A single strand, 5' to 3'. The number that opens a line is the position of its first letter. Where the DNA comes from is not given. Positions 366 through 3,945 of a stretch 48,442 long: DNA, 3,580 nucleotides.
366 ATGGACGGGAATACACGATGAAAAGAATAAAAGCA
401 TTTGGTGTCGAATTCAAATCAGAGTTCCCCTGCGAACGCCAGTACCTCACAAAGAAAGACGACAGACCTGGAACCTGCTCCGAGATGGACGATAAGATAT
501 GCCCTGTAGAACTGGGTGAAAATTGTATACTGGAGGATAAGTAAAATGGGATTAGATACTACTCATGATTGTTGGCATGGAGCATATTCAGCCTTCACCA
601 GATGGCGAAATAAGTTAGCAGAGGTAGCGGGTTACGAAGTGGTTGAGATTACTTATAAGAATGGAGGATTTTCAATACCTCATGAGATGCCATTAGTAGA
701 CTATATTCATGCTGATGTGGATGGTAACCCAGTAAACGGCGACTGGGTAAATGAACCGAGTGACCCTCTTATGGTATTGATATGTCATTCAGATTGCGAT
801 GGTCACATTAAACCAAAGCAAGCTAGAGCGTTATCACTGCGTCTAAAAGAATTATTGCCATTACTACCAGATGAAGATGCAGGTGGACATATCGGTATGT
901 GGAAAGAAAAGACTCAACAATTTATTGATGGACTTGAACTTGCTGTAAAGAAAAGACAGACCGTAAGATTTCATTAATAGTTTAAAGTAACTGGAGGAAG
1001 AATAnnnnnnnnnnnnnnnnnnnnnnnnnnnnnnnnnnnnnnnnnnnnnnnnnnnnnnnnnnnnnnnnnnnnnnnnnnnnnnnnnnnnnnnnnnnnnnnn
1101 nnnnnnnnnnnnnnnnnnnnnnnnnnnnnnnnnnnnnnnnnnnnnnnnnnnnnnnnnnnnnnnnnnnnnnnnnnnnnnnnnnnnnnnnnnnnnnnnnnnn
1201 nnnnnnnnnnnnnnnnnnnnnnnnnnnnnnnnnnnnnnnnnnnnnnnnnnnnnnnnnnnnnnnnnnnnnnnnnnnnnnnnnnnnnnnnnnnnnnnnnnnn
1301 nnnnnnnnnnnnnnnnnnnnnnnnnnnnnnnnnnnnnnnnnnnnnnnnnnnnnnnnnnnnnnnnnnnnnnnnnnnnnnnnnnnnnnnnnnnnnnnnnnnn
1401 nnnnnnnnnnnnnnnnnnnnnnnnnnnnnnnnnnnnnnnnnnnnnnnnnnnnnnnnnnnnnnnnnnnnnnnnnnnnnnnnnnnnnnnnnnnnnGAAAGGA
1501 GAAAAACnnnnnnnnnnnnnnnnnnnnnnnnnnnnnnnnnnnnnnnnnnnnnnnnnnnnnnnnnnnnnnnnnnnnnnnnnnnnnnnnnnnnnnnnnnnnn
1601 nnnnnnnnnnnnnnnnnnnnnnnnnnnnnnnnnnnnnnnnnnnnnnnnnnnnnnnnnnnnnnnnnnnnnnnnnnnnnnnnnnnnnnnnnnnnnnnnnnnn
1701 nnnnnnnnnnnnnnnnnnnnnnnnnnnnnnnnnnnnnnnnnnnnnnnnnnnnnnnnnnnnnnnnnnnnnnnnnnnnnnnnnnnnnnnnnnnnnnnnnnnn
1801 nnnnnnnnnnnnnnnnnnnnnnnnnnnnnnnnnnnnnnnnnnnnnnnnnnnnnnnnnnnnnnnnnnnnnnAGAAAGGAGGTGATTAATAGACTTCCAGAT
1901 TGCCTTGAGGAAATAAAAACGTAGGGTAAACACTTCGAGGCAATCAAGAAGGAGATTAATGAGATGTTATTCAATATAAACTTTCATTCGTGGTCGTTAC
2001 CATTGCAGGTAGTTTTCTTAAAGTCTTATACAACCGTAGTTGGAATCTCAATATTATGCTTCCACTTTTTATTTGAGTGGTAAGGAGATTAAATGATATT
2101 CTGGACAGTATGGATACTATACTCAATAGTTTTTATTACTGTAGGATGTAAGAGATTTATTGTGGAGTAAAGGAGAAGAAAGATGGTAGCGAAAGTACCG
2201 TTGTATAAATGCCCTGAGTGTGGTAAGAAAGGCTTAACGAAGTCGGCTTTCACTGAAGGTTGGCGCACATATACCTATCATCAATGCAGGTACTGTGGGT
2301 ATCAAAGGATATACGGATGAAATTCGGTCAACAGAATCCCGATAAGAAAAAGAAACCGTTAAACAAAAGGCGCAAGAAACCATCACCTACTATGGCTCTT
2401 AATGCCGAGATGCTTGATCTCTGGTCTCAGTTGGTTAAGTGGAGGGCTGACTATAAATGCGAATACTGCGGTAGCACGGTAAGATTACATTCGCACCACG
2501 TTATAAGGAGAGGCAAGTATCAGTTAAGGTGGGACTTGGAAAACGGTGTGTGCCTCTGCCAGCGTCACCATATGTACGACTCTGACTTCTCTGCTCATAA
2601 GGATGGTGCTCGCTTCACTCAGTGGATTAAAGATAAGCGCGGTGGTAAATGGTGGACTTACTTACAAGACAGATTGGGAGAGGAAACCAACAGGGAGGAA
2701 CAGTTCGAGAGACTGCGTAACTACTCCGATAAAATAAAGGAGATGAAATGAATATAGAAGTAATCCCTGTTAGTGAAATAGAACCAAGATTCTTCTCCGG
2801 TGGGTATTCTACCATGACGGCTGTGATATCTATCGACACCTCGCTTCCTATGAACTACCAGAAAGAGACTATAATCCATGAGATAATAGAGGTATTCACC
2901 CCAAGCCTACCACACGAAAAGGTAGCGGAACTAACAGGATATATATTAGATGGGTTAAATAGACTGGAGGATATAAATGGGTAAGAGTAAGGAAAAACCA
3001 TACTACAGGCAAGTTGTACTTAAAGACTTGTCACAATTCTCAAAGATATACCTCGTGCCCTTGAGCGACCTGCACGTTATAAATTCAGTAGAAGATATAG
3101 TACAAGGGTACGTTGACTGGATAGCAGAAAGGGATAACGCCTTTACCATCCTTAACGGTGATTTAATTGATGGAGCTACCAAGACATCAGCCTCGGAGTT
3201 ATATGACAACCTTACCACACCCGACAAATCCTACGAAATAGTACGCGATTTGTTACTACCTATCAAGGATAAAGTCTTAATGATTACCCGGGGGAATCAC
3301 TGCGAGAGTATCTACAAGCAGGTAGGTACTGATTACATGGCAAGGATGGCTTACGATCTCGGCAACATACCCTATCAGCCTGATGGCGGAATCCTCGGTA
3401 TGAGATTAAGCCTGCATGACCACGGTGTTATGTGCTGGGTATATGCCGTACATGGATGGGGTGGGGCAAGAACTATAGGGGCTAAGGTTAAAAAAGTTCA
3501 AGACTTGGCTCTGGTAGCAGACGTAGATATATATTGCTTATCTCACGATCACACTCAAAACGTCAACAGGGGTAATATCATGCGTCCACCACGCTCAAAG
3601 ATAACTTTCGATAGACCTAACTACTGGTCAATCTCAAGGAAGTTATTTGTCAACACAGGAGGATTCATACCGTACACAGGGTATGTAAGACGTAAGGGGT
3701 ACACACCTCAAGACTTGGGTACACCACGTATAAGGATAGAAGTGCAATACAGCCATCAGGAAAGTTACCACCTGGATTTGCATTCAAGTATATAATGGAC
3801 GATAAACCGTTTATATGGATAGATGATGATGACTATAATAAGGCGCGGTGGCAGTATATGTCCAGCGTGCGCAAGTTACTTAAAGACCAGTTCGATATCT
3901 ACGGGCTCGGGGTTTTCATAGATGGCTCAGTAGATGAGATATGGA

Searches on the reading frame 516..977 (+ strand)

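Call 37: search_protein_families(library=pfam, proteins=[window:516-977:+], max_evalue=0.01)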
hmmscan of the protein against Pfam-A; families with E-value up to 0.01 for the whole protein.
window:516-977:+ (153 aa): 0 families

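Call 38: search_protein_families(library=phrogs, proteins=[window:516-977:+], max_evalue=0.001)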
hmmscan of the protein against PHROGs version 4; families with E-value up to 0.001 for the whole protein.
window:516-977:+ (153 aa): 1 family
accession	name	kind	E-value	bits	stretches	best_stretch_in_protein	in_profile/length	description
phrog_11026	-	unknown function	3.1e-23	83.5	1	11-152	1-151/152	-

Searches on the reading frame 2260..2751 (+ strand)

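Call 37: search_protein_families(library=pfam, proteins=[window:2260-2751:+], max_evalue=0.01)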
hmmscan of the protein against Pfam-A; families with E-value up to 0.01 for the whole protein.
window:2260-2751:+ (163 aa): 1 family
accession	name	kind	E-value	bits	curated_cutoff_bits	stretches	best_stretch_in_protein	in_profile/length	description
PF01844.29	HNH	-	0.00036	21.1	21.4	1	67-102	1-39/47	HNH endonuclease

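Call 38: search_protein_families(library=phrogs, proteins=[window:2260-2751:+], max_evalue=0.001)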
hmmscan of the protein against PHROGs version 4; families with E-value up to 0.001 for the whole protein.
window:2260-2751:+ (163 aa): 12 families
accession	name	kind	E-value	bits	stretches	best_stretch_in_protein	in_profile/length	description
phrog_7370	-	DNA, RNA and nucleotide metabolism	1.9e-09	38.6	1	31-127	11-103/115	HNH endonuclease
phrog_8048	-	DNA, RNA and nucleotide metabolism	2e-07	31.5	1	62-110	174-231/273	HNH endonuclease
phrog_740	-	DNA, RNA and nucleotide metabolism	1.2e-06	28.7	1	56-105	30-82/332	HNH endonuclease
phrog_144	-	DNA, RNA and nucleotide metabolism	1.3e-06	29.2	1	57-137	77-161/175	HNH endonuclease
phrog_5034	-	DNA, RNA and nucleotide metabolism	1.1e-05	26.6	1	44-109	11-80/138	NinG/ Rap DNA junction specific endonuclease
phrog_8446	-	DNA, RNA and nucleotide metabolism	2.8e-05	24.9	1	59-105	135-193/211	HNH endonuclease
phrog_3497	-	unknown function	6.7e-05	23.8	0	61-85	13-37/150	-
phrog_5956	-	DNA, RNA and nucleotide metabolism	7.5e-05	23.4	1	57-112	52-112/138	HNH endonuclease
phrog_1271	-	DNA, RNA and nucleotide metabolism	9.6e-05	22.9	1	51-109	253-317/361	HNH endonuclease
phrog_119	-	DNA, RNA and nucleotide metabolism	0.00019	21.4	1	55-107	194-254/443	HNH endonuclease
phrog_589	-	DNA, RNA and nucleotide metabolism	0.00046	21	1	60-105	87-136/179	HNH endonuclease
phrog_1588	-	unknown function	0.00066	20.5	1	37-120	9-96/132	-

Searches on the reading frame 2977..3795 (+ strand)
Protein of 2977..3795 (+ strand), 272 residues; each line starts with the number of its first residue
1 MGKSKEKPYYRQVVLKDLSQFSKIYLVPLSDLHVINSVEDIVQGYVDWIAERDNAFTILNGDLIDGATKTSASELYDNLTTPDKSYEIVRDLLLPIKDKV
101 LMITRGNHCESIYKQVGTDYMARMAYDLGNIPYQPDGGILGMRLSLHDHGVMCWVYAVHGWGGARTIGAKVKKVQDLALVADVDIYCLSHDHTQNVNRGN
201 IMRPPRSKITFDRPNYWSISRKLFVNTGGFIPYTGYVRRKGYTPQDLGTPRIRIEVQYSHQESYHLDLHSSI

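Call 37: search_protein_families(library=pfam, proteins=[window:2977-3795:+], max_evalue=0.01)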
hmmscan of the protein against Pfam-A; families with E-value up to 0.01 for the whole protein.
window:2977-3795:+ (272 aa): 1 family
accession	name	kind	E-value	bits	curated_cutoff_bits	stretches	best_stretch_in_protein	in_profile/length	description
PF00149.33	Metallophos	-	2.4e-05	25.3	21.5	1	29-192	6-189/191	Calcineurin-like phosphoesterase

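Call 38: search_protein_families(library=phrogs, proteins=[window:2977-3795:+], max_evalue=0.001)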
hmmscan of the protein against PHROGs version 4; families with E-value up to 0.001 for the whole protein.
window:2977-3795:+ (272 aa): 1 family
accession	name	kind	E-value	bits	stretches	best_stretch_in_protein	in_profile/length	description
phrog_7339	-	DNA, RNA and nucleotide metabolism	4.4e-28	99.3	1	19-255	25-250/263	DNA repair exonuclease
